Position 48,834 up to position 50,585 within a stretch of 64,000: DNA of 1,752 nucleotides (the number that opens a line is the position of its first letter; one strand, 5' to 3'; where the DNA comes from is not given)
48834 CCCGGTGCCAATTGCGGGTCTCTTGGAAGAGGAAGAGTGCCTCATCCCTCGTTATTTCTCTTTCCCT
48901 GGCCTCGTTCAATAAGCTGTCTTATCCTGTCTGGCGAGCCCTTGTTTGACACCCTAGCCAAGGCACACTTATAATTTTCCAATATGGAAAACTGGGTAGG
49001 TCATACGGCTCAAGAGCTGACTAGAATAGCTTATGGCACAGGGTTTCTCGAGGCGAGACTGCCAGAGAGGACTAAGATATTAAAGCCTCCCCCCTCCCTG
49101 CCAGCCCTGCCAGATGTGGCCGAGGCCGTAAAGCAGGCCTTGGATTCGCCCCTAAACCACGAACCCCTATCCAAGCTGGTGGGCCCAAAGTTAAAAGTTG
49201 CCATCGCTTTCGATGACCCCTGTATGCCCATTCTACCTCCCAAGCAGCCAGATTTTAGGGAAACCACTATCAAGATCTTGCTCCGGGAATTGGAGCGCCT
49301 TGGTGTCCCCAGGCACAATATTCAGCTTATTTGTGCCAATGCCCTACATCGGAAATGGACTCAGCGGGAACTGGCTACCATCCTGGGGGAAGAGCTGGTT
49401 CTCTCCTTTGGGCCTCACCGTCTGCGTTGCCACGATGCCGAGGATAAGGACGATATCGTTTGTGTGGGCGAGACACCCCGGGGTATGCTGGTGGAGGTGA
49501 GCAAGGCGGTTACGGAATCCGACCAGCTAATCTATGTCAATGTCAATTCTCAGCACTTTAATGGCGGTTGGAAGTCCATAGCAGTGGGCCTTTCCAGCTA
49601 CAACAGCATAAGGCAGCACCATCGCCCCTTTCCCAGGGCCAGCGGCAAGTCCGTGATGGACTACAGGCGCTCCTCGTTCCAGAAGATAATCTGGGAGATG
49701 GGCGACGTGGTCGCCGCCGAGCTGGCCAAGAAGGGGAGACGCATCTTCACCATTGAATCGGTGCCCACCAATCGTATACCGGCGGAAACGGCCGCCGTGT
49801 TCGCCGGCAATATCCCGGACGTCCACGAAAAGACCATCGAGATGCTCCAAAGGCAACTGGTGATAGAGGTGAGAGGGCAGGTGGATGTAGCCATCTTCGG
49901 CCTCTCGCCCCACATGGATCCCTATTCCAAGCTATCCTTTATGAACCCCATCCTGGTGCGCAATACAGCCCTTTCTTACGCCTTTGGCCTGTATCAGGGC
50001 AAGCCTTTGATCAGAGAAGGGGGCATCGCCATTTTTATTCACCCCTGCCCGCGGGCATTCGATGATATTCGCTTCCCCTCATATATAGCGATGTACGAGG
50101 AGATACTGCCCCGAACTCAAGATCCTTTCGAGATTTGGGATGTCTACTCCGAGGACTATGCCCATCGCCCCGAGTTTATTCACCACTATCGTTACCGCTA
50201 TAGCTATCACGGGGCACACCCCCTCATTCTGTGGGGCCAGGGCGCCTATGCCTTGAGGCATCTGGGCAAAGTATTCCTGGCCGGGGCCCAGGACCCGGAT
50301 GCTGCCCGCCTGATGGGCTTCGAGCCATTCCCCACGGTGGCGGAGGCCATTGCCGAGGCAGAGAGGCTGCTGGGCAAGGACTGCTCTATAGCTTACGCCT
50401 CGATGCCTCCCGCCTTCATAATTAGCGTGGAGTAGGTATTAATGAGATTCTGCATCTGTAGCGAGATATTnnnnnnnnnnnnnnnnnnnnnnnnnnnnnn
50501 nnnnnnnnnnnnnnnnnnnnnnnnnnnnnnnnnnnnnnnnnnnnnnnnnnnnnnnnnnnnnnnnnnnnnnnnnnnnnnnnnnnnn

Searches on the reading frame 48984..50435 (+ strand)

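Call 17: search_protein_families(library=pfam, proteins=[window:48984-50435:+])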
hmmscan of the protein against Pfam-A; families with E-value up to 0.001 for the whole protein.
window:48984-50435:+ (483 aa): 1 family
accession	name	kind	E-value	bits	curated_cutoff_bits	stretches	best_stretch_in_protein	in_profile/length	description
PF09861.14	Lar_N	-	5.1e-40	137.3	23.3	1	17-215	1-194/204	Lactate racemase N-terminal domain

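Call 77: search_protein_families(library=ncbifam, proteins=[window:48984-50435:+], max_evalue=1e-10)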
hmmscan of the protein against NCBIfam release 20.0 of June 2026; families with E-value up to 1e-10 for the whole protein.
window:48984-50435:+ (483 aa): 5 families
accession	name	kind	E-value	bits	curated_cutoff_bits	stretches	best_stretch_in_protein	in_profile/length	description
NF052592.1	LarAH_14_15_16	equivalog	1.9e-136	455.5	740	2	15-263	14-255/520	NPN-dependent hydroxyacid isomerase, LarAH14/15/16 family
NF052593.1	NPN_racem_MAR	equivalog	1.2e-33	116.3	500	1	14-305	2-277/415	nickel-dependent malate racemase, LarAH6 family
NF052525.1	NPN_LarAH10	equivalog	1.7e-32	112.7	540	1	14-304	4-287/426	NPN-dependent 2-hydroxyacid racemase, LarAH10 family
NF052595.1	NPN_LarAH5_MAR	equivalog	5.9e-28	98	462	1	14-304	2-275/415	nickel-dependent malate racemase, LarAH5 family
NF033504.2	Ni_dep_LarA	equivalog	6.8e-27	94.2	460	1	14-304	3-279/422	nickel-dependent lactate racemase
